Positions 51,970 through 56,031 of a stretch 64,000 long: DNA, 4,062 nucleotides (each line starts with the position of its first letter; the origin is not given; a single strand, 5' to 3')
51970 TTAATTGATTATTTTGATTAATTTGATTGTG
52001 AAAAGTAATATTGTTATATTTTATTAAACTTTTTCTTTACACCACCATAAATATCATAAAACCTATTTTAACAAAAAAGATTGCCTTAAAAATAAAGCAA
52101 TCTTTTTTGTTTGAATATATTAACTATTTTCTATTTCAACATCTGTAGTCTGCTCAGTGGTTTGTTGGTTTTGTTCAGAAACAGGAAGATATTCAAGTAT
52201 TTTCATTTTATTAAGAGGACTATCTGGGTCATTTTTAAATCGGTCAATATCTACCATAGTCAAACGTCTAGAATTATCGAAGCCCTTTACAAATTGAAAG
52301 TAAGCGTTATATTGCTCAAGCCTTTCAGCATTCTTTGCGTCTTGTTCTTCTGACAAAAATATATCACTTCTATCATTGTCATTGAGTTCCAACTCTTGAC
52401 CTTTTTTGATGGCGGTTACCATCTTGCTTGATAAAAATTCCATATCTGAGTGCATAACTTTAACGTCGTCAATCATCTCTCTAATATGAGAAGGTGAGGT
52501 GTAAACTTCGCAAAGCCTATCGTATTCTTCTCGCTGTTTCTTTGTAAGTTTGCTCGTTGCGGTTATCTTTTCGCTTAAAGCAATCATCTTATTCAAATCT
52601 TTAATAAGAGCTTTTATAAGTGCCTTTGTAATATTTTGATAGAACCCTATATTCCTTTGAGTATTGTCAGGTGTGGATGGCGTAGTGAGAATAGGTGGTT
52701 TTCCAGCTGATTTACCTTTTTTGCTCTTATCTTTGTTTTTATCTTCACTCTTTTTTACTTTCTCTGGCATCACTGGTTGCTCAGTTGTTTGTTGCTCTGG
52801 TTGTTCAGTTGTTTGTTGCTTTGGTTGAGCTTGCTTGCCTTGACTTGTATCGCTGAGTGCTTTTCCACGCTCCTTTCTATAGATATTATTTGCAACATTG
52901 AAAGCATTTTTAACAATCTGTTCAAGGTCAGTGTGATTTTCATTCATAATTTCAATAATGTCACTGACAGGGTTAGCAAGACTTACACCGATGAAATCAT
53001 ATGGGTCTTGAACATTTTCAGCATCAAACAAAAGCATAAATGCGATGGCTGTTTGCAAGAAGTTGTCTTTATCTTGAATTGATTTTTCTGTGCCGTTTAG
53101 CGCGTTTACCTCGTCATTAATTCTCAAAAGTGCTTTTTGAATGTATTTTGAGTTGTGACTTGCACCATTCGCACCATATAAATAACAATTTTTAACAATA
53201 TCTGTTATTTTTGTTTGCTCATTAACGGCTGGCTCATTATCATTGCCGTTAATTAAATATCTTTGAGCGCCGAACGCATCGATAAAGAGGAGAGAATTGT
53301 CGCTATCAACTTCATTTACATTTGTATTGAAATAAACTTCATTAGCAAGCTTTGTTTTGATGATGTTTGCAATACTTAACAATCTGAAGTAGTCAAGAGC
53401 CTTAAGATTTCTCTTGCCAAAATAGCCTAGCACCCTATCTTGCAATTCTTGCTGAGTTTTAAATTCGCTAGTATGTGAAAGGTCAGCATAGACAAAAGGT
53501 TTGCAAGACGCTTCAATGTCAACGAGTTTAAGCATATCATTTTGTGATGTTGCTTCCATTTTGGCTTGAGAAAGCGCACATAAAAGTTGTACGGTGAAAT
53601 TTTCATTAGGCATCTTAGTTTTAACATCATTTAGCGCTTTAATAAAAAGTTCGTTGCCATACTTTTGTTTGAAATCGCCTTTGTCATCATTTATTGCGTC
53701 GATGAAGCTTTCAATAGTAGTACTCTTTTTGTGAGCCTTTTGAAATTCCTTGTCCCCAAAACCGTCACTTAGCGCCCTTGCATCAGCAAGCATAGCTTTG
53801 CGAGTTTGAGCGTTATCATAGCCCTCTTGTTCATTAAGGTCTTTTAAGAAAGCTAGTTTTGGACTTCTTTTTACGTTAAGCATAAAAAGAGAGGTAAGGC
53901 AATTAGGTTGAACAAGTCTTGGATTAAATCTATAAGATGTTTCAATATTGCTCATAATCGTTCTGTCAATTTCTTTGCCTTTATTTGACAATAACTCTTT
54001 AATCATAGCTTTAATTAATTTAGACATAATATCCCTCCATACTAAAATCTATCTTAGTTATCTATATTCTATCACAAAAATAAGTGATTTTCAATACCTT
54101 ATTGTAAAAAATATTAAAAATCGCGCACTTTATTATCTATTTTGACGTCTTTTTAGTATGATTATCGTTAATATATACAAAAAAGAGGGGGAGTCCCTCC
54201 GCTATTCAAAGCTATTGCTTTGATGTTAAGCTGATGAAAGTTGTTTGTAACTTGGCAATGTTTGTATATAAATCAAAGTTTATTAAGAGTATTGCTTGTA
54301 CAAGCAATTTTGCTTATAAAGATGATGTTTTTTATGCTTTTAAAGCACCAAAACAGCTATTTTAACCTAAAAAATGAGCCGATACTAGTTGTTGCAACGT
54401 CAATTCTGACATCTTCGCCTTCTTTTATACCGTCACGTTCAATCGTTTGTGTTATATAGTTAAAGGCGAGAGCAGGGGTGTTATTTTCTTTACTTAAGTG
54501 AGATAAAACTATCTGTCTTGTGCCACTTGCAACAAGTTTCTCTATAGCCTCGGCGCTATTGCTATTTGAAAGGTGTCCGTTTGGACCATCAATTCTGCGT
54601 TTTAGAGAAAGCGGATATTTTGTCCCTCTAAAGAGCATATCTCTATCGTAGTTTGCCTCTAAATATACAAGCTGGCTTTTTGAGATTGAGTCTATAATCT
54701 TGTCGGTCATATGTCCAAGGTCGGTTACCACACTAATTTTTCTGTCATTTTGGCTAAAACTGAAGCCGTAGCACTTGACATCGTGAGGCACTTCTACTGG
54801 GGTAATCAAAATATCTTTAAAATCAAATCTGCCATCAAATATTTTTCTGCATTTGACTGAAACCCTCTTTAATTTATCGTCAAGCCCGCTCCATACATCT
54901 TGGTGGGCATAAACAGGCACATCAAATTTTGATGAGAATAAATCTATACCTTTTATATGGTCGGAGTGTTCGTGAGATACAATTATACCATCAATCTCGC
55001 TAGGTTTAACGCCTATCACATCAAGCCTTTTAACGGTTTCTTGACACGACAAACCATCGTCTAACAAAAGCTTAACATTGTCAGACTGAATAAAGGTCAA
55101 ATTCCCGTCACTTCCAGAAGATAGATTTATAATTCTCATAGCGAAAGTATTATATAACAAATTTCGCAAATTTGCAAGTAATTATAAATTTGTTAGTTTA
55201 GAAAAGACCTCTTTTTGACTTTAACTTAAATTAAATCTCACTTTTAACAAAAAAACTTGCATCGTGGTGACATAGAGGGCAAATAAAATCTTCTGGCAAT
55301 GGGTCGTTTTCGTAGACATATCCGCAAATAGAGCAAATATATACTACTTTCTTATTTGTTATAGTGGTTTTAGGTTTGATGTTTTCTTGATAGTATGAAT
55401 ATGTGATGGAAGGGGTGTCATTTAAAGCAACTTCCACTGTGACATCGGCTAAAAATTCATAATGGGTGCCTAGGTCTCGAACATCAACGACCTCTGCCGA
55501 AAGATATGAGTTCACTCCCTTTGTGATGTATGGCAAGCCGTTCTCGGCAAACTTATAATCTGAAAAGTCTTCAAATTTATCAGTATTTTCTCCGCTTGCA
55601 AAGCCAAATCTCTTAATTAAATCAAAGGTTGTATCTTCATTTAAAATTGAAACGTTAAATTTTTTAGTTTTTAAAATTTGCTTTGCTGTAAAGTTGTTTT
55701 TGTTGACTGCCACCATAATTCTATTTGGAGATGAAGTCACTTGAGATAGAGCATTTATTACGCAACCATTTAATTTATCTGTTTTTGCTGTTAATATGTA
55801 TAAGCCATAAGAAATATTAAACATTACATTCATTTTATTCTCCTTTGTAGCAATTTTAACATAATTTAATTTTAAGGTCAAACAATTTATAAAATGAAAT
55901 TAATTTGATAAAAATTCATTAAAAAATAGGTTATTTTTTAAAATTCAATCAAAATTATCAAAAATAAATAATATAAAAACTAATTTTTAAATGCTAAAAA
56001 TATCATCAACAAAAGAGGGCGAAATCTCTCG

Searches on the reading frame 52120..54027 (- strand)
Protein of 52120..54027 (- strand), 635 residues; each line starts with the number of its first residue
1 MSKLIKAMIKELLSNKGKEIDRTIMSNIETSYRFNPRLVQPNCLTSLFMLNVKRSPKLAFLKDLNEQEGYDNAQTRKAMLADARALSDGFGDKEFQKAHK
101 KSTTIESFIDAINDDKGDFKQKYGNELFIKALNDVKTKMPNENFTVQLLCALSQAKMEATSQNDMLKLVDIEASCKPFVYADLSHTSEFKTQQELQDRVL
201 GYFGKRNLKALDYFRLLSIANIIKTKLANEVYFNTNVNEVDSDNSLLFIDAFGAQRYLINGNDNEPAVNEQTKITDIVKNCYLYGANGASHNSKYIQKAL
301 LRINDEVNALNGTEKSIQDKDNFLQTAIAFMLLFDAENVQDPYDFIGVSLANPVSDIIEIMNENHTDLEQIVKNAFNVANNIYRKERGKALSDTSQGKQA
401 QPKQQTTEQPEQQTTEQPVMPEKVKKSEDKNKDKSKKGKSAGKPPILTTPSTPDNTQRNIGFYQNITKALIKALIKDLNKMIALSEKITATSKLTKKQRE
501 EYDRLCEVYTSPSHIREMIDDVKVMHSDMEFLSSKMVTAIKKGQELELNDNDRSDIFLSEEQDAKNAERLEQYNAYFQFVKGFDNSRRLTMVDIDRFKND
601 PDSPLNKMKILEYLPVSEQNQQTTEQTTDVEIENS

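Call 10: search_protein_families(library=pfam, proteins=[window:52120-54027:-], max_evalue=0.001)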
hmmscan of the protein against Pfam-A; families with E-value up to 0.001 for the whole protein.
window:52120-54027:- (635 aa): 0 families

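Call 81: search_protein_families(library=pfam, proteins=[window:52120-54027:-], max_evalue=0.01)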
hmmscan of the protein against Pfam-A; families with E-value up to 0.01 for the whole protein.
window:52120-54027:- (635 aa): 1 family
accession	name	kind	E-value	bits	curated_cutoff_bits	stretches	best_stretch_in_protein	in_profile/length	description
PF25424.1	PH_35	-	0.0044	17.5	28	1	361-436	112-186/192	Fungal deubiquitinating enzyme PH domain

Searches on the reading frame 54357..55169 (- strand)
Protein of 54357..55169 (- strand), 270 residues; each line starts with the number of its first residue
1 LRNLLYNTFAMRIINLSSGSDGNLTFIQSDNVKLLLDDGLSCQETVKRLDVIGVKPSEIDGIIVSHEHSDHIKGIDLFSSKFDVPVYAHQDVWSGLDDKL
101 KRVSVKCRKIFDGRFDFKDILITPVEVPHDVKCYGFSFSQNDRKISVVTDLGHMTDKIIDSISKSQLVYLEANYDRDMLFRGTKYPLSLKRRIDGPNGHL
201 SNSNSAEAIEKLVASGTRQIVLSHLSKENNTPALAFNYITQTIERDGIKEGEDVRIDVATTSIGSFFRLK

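Call 50: search_protein_families(library=pfam, proteins=[window:54357-55169:-], max_evalue=0.0001)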
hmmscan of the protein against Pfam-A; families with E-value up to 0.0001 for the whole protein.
window:54357-55169:- (270 aa): 3 families
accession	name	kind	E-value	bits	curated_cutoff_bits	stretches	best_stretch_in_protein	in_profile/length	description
PF12706.13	Lactamase_B_2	-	4.8e-19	69.2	27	1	55-224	27-199/200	Beta-lactamase superfamily domain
PF00753.33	Lactamase_B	-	4.8e-13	49.9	22.7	1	21-109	5-94/196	Metallo-beta-lactamase superfamily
PF23023.1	Anti-Pycsar_Apyc1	-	6.4e-05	23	50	1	24-81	22-76/250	Anti-Pycsar protein Apyc1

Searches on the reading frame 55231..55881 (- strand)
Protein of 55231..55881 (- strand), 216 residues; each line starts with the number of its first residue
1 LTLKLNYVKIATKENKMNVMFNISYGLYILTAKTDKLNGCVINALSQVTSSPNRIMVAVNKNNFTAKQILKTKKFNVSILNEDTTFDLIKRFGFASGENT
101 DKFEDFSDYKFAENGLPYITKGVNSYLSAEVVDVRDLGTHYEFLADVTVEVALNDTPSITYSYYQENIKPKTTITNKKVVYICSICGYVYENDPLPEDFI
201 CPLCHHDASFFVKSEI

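Call 50: search_protein_families(library=pfam, proteins=[window:55231-55881:-], max_evalue=0.0001)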
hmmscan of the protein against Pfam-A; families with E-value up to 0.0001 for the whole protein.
window:55231-55881:- (216 aa): 2 families
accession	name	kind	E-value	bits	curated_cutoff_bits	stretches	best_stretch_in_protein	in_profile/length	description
PF01613.24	Flavin_Reduct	-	4.9e-25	88.9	27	1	20-168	1-149/153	Flavin reductase like domain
PF21349.2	RUBY_RBDX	-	4.2e-09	36.1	26.5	1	181-211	1-29/30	Rubrerythrin, rubredoxin-like domain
